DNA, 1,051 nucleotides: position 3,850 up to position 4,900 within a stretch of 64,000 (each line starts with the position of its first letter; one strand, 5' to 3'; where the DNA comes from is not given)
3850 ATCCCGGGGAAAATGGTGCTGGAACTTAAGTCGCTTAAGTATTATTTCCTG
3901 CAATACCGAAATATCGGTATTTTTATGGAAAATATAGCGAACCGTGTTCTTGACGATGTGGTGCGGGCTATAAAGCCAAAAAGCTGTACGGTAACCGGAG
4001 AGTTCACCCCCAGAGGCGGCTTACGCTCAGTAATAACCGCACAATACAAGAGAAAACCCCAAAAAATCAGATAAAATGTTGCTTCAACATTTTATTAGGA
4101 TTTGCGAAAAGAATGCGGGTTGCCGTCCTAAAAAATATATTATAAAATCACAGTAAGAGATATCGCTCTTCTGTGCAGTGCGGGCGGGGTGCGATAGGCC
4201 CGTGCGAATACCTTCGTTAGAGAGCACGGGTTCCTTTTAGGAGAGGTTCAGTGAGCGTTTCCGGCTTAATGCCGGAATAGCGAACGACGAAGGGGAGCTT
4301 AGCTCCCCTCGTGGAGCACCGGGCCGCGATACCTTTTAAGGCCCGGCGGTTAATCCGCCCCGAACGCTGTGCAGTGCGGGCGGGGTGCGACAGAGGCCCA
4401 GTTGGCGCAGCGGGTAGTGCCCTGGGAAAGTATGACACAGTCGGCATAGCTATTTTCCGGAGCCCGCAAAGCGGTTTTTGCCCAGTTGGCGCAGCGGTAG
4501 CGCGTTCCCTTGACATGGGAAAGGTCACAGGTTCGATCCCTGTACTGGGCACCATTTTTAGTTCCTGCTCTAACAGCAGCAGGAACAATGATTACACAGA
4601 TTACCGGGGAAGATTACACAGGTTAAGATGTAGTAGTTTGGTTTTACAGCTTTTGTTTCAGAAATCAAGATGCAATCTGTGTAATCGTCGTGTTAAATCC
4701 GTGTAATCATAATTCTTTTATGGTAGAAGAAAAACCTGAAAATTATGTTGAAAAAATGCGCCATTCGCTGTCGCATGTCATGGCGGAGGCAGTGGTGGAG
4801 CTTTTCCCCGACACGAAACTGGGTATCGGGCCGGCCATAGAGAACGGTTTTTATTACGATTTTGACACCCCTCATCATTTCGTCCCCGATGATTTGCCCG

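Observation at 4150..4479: Promoter-led 330-nt hairpin-rich non-coding region with a perfect 24-nt duplication and a tRNA-Val 5'-half remnant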

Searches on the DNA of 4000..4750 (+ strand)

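Call 4: search_rna_families(source=window, start=4000, end=4750, threshold=evalue, max_evalue=10, show_alignments=4)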
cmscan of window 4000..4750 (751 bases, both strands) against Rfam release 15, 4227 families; matches with E-value up to 10: 5.
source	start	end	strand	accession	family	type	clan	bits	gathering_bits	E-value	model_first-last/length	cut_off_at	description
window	4480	4551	+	RF00005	tRNA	Gene; tRNA;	CL00001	68.3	29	1.1e-14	1-71/71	no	tRNA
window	4480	4552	-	RF04354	Plastid-ycf2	Cis-reg;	-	23.3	65.7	0.028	1-75/75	no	Plastid-ycf2 5UTR RNA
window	4504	4529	+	RF01108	BMV3_UPD-PK1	Cis-reg;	-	17.9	38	0.79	1-26/26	no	Pseudoknot of upstream pseudoknot domain (UPD) of the 3'UTR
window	4554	4591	+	RF00178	mir-24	Gene; miRNA;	-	16.2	50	1.4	1-69/69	no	mir-24 microRNA precursor family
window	4251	4338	+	RF02100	tfoR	Gene; sRNA;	-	13.7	70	2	1-101/101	no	Translational regulator of tfoXVC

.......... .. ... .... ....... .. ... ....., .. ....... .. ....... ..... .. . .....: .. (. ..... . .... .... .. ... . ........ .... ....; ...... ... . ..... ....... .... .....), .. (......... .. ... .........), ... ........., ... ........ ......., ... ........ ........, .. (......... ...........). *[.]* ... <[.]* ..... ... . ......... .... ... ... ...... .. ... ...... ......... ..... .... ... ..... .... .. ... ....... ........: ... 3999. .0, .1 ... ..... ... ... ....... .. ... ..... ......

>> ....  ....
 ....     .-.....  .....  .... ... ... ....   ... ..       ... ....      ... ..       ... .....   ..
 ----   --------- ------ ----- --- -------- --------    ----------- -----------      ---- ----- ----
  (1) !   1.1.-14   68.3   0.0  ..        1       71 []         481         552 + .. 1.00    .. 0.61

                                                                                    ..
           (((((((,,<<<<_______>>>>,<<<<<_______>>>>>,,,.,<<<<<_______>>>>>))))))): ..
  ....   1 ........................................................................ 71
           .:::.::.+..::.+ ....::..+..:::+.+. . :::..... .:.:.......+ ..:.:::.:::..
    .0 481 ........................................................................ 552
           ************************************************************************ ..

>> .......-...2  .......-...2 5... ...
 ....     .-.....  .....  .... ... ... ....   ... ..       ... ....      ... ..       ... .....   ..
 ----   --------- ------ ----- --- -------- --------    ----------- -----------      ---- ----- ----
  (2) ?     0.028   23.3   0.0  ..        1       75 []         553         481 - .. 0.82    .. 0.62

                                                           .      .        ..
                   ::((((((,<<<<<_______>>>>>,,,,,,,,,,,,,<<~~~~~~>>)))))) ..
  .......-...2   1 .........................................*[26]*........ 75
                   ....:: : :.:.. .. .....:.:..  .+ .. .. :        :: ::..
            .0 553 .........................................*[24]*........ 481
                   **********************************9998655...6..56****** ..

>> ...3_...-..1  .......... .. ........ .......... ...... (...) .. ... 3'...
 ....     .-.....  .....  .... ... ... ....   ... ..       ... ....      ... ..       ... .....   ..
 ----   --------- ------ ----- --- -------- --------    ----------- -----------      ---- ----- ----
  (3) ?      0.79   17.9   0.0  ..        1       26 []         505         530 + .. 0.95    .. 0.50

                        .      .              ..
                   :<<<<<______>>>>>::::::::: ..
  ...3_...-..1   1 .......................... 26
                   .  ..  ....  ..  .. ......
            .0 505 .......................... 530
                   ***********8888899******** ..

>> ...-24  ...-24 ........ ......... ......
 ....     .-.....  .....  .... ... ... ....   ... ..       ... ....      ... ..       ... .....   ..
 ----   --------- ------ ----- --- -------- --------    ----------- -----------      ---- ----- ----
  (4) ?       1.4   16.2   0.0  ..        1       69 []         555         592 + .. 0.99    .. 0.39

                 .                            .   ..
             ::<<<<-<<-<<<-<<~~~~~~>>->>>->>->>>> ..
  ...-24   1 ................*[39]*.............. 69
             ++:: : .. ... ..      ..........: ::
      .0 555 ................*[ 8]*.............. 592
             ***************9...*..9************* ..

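Call 36: build_rna_model(alignment_id=A2, structure=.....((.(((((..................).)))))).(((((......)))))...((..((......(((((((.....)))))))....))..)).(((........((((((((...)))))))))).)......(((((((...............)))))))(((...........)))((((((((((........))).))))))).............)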
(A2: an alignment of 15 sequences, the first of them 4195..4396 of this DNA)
Model R1 built from alignment A2 (15 sequences, 229 columns); structure: as given.
model positions 195; base pairs 53; branch points 6; effective number of sequences 1.53; information 0.59 bits per position. Calibrated on 0.2 Mb of random sequence (short: E-values are rough).
structure used (alignment columns):
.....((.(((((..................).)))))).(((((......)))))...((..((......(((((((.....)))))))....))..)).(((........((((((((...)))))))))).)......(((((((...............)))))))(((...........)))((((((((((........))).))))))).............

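Call 38: search_with_rna_model(model_id=R1, sources=[window, L002, L003, L004, L005, L006, L007, L008, L009, L010, L011, L012, L013, L014, L015, L016, L017, L018, L019, L020, L021, L022, L023, L024, L025, L026, L027, L028, L029, L030, L031, L032, L033, L034, L035, L036, L037, L038, L039, L040, L041, L042, L043, L044, L045, L046, L047, L048, L049, L050, L051, L052, L053, L054, L055, L056, L057, L058, L059, L060, L061, L062, L063, L064, L065, L066, L067, L068, L069, L070, L071, L072, L073, L074, L075, L076, L077, L078, L079, L080, L081, L082, L083, L084, L085, L086, L087, L088, L089, L090, L091, L092, L093, L094, L095, L096, L097, L098, L099, L100], max_evalue=1)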
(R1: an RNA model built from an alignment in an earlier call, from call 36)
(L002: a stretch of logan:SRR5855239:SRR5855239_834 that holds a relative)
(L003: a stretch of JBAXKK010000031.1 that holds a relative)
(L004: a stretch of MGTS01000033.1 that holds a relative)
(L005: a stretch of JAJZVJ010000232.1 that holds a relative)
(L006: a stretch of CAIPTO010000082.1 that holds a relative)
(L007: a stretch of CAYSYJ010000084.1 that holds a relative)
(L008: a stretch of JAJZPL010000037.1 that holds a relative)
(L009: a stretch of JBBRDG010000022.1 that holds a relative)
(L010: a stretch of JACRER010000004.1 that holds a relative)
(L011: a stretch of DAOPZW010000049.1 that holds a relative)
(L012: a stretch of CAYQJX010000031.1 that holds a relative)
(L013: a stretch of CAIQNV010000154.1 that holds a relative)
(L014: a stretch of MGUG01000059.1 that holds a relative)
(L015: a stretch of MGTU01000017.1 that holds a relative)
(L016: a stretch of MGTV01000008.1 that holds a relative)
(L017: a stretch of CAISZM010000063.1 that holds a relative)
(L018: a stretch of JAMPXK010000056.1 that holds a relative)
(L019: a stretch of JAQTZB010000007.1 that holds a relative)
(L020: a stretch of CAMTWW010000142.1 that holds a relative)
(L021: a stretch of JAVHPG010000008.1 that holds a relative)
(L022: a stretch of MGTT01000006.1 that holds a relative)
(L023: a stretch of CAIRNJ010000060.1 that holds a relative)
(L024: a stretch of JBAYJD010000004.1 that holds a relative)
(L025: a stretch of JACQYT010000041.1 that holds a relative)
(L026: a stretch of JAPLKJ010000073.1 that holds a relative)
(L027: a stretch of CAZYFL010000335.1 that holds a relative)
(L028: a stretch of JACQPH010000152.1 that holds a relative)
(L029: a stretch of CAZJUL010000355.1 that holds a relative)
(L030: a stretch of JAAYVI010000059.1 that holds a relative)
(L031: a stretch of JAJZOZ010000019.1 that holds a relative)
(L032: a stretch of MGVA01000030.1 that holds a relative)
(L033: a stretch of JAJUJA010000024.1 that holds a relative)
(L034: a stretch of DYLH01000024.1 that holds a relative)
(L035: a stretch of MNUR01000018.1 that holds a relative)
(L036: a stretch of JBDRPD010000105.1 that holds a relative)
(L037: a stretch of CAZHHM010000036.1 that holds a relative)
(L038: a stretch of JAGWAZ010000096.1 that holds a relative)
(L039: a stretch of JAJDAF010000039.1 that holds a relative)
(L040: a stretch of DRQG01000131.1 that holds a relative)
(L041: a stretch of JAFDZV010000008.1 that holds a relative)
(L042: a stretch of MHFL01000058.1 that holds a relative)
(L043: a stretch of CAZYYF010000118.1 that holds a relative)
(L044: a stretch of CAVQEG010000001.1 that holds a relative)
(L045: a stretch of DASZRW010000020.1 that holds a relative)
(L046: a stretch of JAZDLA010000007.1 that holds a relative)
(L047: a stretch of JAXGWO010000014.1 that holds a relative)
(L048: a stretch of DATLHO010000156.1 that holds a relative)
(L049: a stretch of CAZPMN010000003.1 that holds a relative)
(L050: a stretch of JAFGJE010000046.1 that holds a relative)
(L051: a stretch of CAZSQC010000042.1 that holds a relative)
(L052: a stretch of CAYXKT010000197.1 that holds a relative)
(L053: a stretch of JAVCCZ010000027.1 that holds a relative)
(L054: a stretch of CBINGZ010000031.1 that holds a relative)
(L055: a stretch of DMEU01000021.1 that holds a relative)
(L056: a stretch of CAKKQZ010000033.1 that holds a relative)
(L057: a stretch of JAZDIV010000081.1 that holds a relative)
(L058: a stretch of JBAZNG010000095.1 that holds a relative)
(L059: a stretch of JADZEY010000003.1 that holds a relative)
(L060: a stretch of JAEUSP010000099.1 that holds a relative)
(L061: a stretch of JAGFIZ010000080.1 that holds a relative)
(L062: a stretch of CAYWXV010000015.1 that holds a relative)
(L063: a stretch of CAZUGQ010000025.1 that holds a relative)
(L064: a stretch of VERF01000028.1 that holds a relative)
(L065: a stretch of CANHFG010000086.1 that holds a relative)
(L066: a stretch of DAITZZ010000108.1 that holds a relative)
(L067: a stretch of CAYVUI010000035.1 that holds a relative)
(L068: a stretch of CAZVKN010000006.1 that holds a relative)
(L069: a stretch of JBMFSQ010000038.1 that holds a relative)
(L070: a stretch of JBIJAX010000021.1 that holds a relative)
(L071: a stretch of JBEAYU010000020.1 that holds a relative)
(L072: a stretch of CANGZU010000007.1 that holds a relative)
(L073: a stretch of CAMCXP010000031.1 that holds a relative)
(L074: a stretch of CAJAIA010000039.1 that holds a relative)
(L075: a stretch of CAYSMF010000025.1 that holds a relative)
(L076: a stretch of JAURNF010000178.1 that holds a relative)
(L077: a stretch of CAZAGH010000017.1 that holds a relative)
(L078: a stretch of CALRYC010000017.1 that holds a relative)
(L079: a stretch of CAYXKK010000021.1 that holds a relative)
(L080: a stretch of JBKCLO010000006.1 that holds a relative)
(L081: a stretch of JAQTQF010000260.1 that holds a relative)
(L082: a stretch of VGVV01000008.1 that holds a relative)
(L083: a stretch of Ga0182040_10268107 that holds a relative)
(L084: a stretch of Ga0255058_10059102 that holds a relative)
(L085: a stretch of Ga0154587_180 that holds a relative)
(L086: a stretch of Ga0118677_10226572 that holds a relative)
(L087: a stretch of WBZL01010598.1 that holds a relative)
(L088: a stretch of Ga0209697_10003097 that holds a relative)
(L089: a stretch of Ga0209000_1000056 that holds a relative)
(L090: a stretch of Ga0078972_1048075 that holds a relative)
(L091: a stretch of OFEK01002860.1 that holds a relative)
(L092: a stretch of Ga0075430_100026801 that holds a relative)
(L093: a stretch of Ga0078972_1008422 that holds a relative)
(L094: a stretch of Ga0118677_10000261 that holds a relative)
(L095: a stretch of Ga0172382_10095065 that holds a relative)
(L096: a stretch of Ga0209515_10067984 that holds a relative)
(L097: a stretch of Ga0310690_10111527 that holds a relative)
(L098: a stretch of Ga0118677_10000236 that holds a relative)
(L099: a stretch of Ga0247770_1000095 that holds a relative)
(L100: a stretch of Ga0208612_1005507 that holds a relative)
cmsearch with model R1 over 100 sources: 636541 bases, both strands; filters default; matches with E-value up to 1: 17.
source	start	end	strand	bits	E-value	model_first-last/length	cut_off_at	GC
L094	5741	5941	-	205.7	9.7e-62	1-195/195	no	0.57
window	4195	4396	+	192.8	9.4e-58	1-195/195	no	0.61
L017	3462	3650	+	158.6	4.2e-47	1-195/195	no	0.64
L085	9755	9942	-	153.3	1.9e-45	1-195/195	no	0.73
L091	565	768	+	149.4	3.1e-44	1-195/195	no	0.64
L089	199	392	-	145.1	6.7e-43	1-195/195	no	0.65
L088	13097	13343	-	138.2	9.3e-41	1-195/195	no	0.58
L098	4589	4835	+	137.2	1.9e-40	1-195/195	no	0.62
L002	3532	3689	+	136.3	3.6e-40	1-164/195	3'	0.62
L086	102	281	-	106.3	7.7e-31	1-195/195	no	0.63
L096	599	789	+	56.9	1.8e-15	1-195/195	no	0.57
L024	4675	4841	+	45.9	4.7e-12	1-195/195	no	0.58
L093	12330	12576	+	26.4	5.6e-06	1-195/195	no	0.57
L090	2960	3196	-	23.8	3.7e-05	1-195/195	no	0.61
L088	13349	13423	-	14.8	0.023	93-184/195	no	0.57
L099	234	359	+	13.1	0.074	1-195/195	no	0.55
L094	5823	5841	+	12.5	0.12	97-115/195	no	0.53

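Call 39: search_with_rna_model(model_id=R1, sources=[L101, L102, L103, L104, L105, L106, L107, L108, L109, L110, L111, L112, L113, L114, L115, L116, L117, L118, L119, L120, L121, L122, L123, L124, L125, L126, L127, L128, L129, L130, L131, L132, L133, L134, L135, L136, L137, L138, L139, L140, L141, L142, L143, L144, L145, L146, L147, L148, L149, L150, L151, L152, L153, L154, L155, L156, L157, L158, L159, L160, L161, L162, L163, L164, L165, L166, L167, L168, L169, L170, L171, L172, L173, L174, L175, L176, L177, L178, L179, L180, L181, L182, L183, L184, L185, L186, L187, L188, L189, L190, L191, L192, L193, L194, L195, L196, L197, L198, L199, L200], max_evalue=1)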
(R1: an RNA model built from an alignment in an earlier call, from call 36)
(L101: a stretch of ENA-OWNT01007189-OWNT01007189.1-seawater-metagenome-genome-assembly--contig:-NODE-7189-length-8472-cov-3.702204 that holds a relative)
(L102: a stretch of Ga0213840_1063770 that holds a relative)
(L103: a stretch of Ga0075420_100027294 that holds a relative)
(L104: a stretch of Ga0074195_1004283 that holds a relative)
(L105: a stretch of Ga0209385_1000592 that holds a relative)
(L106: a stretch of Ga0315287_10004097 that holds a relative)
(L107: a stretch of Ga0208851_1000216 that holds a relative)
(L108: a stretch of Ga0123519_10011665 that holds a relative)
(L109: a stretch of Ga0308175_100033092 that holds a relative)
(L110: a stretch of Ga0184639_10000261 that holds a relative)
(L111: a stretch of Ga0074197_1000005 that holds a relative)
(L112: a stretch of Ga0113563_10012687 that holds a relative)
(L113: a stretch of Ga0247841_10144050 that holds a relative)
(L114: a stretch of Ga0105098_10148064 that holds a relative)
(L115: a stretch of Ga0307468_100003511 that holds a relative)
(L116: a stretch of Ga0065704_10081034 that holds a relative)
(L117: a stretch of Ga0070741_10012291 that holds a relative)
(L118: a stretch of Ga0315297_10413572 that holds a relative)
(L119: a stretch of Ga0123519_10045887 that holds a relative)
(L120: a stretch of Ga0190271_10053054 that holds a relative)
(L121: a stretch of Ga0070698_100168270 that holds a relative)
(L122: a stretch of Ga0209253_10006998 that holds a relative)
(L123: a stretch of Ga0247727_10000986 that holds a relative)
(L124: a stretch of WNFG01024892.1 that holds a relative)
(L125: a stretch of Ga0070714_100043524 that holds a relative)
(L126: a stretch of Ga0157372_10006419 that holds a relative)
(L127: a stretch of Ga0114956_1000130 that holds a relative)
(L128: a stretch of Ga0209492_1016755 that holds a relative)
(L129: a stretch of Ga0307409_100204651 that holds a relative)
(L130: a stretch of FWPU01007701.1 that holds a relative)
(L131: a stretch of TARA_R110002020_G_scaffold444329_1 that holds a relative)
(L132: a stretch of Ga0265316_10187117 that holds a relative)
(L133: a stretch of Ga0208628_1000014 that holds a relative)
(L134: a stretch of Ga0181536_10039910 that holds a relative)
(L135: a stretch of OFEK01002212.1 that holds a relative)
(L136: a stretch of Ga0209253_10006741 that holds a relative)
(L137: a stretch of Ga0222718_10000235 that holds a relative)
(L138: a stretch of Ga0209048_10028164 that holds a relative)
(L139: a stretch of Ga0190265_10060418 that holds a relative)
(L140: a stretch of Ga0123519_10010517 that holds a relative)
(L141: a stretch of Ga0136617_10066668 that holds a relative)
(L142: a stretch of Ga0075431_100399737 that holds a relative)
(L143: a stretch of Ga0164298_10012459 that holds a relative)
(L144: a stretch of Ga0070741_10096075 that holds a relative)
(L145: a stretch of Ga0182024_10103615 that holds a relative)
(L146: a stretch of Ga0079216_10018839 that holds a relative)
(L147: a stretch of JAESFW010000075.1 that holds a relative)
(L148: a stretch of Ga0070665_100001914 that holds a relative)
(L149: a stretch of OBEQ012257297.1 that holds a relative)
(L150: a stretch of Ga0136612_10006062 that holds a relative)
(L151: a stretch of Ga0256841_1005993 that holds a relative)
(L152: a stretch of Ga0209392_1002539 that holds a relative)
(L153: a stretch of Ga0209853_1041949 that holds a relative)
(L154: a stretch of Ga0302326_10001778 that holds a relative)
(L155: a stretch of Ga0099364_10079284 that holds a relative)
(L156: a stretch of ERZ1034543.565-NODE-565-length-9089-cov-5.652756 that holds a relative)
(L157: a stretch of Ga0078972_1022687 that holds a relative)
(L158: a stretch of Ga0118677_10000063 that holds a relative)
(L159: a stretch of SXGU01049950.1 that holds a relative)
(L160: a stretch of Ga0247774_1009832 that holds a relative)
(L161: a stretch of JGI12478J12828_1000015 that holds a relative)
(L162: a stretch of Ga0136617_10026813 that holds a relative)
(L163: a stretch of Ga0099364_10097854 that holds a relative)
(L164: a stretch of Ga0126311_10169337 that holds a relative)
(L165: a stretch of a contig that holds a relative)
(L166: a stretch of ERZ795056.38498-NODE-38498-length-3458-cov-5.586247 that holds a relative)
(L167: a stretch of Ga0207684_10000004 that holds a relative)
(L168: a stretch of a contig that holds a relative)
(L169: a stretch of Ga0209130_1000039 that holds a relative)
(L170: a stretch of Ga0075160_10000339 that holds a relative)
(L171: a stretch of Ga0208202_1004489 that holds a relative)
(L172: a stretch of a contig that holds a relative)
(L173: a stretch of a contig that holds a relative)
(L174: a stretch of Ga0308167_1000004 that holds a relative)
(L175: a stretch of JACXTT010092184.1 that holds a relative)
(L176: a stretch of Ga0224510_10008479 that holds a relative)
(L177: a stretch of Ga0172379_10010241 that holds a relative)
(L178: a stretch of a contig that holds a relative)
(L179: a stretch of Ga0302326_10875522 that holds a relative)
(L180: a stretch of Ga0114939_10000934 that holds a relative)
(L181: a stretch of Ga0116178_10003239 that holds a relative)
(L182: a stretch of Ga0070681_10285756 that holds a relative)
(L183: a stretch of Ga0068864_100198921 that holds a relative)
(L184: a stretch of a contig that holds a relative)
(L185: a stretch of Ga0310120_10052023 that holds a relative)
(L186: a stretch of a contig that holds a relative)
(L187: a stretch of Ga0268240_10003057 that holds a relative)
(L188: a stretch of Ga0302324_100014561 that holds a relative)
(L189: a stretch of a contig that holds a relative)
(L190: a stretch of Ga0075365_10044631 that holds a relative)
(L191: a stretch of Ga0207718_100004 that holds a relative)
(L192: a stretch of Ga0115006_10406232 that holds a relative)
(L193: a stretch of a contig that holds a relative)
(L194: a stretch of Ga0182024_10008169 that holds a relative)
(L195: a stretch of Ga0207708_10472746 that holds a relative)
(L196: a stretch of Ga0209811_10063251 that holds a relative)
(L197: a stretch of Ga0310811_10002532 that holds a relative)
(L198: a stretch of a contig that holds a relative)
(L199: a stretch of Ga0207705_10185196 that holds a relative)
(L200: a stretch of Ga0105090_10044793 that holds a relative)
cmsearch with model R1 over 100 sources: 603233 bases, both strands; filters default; matches with E-value up to 1: 30.
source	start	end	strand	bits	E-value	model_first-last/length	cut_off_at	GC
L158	1073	1269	+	203.6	4.2e-61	1-195/195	no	0.59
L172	8137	8342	-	197.1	4.3e-59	1-195/195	no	0.61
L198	4867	5064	+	193.7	4.8e-58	1-195/195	no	0.57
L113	960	1142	-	187.5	4.2e-56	1-195/195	no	0.61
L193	289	483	-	174.2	5.5e-52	1-195/195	no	0.63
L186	1974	2167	+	144.7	8.3e-43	1-195/195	no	0.65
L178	2299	2487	-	104.9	2.1e-30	1-195/195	no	0.6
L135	1458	1633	+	90.4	6.6e-26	1-195/195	no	0.6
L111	6871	7059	+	90.3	7.1e-26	1-195/195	no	0.65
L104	10515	10683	-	80.3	9.4e-23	1-195/195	no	0.6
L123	1229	1416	-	74.6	5.3e-21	1-195/195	no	0.62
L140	5182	5406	-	55.1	6.1e-15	1-195/195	no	0.58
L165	870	1004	+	53.8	1.6e-14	1-131/195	3'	0.56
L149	1746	1933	-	51.8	6.5e-14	1-195/195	no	0.57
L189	3116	3291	-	51.6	7.9e-14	1-195/195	no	0.57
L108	8709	8955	+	26.4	5.3e-06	1-195/195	no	0.57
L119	2805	3041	-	23.8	3.5e-05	1-195/195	no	0.61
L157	6156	6410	+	21.3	0.00021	1-195/195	no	0.58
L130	7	164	-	19.5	0.00072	1-195/195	no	0.57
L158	1168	1186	-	14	0.039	97-115/195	no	0.63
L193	372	390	+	14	0.039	97-115/195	no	0.63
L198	4980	5214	-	13.5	0.054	1-195/195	no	0.6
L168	1742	1872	+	13.3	0.063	1-195/195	no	0.63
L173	70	195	-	13.2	0.068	1-195/195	no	0.54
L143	2162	2287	-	13.2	0.068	1-195/195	no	0.54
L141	1285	1410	-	13.1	0.07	1-195/195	no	0.55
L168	3346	3545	-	13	0.081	1-195/195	no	0.59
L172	8228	8383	+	12.7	0.097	1-195/195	no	0.58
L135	2596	2726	-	10.4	0.51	1-195/195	no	0.6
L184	768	880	-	9.6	0.89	1-195/195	no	0.67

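Call 46: search_with_rna_model(model_id=R1, sources=[window, L017, L085, L086, L088, L089, L091, L094, L098, L096, L104, L111, L113, L123, L135, L140, L149, L158, L172, L178, L186, L189, L193, L198, L090, L093, L157, L203, L204, L205], max_evalue=0.001, make_alignment=true)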
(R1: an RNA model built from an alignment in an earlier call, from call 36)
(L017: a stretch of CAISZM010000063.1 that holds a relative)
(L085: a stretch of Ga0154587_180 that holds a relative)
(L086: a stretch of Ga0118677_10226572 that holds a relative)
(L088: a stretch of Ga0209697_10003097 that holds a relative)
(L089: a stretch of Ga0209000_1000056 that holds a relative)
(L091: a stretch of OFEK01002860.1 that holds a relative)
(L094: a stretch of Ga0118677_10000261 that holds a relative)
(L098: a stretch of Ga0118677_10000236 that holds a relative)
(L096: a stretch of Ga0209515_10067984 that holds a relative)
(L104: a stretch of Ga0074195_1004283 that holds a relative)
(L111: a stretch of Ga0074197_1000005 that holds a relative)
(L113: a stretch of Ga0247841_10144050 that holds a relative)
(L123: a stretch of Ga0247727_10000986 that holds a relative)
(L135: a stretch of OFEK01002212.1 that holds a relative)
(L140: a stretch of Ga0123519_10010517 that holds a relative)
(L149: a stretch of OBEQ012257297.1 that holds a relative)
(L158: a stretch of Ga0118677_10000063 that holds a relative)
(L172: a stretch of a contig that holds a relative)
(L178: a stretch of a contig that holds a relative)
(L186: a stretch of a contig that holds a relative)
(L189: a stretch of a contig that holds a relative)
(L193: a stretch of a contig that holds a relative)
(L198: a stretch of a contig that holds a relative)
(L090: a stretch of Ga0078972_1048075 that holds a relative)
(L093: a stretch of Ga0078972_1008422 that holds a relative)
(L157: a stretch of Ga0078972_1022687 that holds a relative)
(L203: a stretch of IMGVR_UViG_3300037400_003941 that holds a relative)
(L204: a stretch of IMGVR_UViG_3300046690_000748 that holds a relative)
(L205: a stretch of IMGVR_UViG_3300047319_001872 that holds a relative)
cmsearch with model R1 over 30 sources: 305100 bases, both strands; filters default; matches with E-value up to 0.001: 27.
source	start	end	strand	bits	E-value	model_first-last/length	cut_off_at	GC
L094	5741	5941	-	205.7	4.7e-62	1-195/195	no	0.57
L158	1073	1269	+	203.6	2.1e-61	1-195/195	no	0.59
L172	8137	8342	-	197.1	2.2e-59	1-195/195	no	0.61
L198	4867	5064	+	193.7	2.4e-58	1-195/195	no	0.57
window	4195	4396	+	192.8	4.5e-58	1-195/195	no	0.61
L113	960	1142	-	187.5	2.1e-56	1-195/195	no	0.61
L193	289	483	-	174.2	2.8e-52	1-195/195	no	0.63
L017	3462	3650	+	158.6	2e-47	1-195/195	no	0.64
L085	9755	9942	-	153.3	9.3e-46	1-195/195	no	0.73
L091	565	768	+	149.4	1.5e-44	1-195/195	no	0.64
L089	199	392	-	145.1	3.2e-43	1-195/195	no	0.65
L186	1974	2167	+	144.7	4.2e-43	1-195/195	no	0.65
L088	13097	13343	-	138.2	4.5e-41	1-195/195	no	0.58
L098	4589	4835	+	137.2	9.1e-41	1-195/195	no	0.62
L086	102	281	-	106.3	3.7e-31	1-195/195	no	0.63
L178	2299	2487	-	104.9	1.1e-30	1-195/195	no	0.6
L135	1458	1633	+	90.4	3.3e-26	1-195/195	no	0.6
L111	6871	7059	+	90.3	3.6e-26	1-195/195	no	0.65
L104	10515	10683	-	80.3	4.7e-23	1-195/195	no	0.6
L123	1229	1416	-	74.6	2.7e-21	1-195/195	no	0.62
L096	599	789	+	56.9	8.6e-16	1-195/195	no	0.57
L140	5182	5406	-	55.1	3.1e-15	1-195/195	no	0.58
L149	1746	1933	-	51.8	3.3e-14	1-195/195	no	0.57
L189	3116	3291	-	51.6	4e-14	1-195/195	no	0.57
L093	12330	12576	+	26.4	2.7e-06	1-195/195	no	0.57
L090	2960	3196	-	23.8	1.8e-05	1-195/195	no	0.61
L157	6156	6410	+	21.3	0.0001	1-195/195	no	0.58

Alignment A3: 27 matches aligned to the model, 459 columns, each read 5' to 3' on its own strand. Consensus structure (alignment columns), stored with it:
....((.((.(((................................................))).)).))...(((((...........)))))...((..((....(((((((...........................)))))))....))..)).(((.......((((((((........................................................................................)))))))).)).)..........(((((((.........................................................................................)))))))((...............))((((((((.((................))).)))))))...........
